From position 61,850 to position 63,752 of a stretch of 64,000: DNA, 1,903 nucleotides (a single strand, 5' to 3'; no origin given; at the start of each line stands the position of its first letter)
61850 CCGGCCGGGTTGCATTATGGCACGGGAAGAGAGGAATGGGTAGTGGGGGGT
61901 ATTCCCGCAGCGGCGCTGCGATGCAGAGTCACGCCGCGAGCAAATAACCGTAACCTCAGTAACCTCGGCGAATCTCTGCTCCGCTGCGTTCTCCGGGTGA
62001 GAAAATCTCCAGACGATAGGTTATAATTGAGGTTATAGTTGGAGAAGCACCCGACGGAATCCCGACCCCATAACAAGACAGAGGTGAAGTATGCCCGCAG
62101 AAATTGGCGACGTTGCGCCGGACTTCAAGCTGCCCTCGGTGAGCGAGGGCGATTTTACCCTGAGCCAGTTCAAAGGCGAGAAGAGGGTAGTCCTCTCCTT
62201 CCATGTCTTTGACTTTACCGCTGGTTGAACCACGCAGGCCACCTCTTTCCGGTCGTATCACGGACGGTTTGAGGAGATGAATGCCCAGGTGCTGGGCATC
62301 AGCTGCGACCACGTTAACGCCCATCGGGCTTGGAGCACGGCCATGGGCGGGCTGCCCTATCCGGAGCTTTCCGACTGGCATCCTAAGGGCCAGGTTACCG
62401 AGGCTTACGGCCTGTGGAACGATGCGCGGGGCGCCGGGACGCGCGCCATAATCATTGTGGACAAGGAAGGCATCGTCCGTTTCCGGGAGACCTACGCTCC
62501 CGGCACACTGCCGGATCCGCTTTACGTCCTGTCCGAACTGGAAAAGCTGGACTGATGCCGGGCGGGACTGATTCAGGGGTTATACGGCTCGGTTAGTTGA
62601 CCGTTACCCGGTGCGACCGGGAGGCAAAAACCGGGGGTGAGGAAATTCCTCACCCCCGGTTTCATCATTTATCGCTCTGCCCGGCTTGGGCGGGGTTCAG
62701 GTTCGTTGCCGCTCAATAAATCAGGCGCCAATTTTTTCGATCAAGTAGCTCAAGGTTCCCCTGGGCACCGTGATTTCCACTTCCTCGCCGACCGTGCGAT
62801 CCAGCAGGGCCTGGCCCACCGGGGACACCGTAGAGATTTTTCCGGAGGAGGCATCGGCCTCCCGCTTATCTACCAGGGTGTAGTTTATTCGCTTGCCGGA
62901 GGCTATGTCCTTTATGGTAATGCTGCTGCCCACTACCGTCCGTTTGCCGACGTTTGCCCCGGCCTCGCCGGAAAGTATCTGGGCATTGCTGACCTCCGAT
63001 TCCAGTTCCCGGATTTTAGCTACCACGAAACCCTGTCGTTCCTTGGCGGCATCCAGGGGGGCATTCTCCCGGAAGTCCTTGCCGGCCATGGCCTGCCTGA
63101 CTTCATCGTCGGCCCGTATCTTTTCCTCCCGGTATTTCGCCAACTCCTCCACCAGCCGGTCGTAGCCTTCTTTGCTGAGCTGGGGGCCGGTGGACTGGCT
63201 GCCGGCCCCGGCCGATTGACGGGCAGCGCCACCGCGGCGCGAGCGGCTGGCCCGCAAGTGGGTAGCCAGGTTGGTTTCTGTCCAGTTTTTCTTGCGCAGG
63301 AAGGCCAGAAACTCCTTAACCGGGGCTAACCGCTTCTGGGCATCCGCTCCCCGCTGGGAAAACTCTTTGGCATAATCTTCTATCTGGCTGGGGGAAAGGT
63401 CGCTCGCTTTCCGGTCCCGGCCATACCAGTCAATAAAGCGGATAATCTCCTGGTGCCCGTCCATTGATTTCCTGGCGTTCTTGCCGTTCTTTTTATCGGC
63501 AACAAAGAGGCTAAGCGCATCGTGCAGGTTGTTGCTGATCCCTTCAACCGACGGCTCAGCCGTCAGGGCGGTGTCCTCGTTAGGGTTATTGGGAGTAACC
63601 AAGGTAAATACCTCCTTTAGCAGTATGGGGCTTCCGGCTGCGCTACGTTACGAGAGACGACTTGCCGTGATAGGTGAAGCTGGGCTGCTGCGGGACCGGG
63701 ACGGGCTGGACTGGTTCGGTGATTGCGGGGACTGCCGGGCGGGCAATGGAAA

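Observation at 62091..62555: Peroxiredoxin with TGA in place of the peroxidatic cysteine: candidate selenoprotein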

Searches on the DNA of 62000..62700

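Call 9: search_rna_families(source=window, start=62000, end=62700, threshold=evalue, max_evalue=10, show_alignments=3)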
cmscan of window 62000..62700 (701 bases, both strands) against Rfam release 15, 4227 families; matches with E-value up to 10: 13.
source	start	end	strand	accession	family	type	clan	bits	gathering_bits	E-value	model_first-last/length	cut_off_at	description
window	62614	62678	-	RF03721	mir-3478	Gene; miRNA;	-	22.2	66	0.033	1-78/78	no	mir-3478 microRNA precursor family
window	62624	62665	-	RF03778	mir-483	Gene; miRNA;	-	21.6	60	0.21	1-75/75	no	mir-483 microRNA precursor family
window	62625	62666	+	RF03778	mir-483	Gene; miRNA;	-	20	60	0.5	1-75/75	no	mir-483 microRNA precursor family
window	62628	62662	-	RF03375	MIR1094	Gene; miRNA;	-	18.5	80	0.55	34-68/104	no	MIR1094 microRNA precursor family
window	62630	62660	-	RF03774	mir-2110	Gene; miRNA;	-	18.3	90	1.9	1-75/75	no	mir-2110 microRNA precursor family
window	62628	62663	+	RF03375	MIR1094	Gene; miRNA;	-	18.2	80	0.68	34-69/104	no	MIR1094 microRNA precursor family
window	62628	62662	-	RF00891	mir-671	Gene; miRNA;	-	18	65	3.6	1-84/84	no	mir-671 microRNA precursor family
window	62622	62700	-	RF03099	RAGATH-23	Gene; sRNA;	-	16.6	92.6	2.1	29-99/99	5'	RAGATH-23 RNA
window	62065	62206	-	RF00558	L20_leader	Cis-reg; leader;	-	16.2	58.7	2.3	1-127/127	no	Ribosomal protein L20 leader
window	62579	62661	-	RF02651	SorY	Gene; sRNA;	-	16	111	1.3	1-83/83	no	Singlet oxygen resistance RNA Y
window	62251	62310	-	RF00604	SNORD88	Gene; snRNA; snoRNA; CD-box;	CL00071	14.5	46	4.7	1-91/91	no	Small nucleolar RNA SNORD88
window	62629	62672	-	RF01123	sR35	Gene; snRNA; snoRNA; CD-box;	-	13.9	60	0.87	1-57/57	no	Small nucleolar RNA sR35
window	62594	62700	+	RF01877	MIAT_exon5_3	Gene; lncRNA;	-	7.4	90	2.7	1-94/382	3'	Myocardial infarction associated transcript exon 5 conserved region 3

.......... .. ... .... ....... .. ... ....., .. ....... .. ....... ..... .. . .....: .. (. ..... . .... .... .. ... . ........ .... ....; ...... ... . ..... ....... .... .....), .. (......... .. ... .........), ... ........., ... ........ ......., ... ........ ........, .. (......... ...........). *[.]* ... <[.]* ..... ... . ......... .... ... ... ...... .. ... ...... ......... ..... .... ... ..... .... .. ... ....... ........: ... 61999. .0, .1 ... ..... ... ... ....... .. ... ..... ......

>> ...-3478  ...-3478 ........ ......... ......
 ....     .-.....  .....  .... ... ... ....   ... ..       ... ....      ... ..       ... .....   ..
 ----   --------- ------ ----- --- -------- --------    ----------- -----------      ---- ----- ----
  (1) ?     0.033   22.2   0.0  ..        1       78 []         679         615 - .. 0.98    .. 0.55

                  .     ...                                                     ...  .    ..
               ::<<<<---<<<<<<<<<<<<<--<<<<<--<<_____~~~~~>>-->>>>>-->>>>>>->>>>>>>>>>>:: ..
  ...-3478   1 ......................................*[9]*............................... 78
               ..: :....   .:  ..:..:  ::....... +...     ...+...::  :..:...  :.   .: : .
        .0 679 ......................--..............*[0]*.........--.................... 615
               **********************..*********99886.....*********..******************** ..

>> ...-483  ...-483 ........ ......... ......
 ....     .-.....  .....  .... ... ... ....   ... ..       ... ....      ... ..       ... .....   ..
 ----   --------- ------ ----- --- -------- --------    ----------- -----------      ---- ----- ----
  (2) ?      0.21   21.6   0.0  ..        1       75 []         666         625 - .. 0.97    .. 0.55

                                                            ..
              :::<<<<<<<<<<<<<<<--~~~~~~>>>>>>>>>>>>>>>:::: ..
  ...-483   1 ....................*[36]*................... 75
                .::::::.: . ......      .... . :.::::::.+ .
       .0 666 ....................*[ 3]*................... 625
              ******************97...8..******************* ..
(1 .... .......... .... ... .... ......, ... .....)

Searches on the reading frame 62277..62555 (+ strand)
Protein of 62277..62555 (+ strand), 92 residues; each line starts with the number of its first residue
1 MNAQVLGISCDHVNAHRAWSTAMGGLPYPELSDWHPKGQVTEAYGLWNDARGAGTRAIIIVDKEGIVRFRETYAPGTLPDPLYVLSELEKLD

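Call 34: find_encoding_contigs(protein=window:62277-62555:+, flank=10000, max_places=4)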
Protein window:62277-62555:+ (92 aa): no gene with exactly this product is on record in the collection.

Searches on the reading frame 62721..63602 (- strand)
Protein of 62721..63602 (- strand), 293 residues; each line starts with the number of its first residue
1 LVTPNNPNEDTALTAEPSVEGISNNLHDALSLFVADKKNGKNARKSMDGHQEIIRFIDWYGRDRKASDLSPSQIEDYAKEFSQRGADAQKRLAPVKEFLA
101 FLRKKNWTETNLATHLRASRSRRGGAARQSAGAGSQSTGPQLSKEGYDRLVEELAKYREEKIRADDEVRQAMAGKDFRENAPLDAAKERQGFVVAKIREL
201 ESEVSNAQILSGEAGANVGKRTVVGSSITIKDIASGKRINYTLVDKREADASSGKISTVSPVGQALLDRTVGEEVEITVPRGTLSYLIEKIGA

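Call 61: search_protein_families(library=pfam, proteins=[window:62721-63602:-], max_evalue=0.0001)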
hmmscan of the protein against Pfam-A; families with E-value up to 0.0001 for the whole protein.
window:62721-63602:- (293 aa): 2 families
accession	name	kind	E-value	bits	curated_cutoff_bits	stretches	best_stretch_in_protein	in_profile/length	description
PF01272.25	GreA_GreB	-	6.1e-21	74.6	26.9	1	224-291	8-75/77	Transcription elongation factor, GreA/GreB, C-term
PF03449.20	GreA_GreB_N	-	3.4e-14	53.2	24.5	1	142-209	3-71/71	Transcription elongation factor, N-terminal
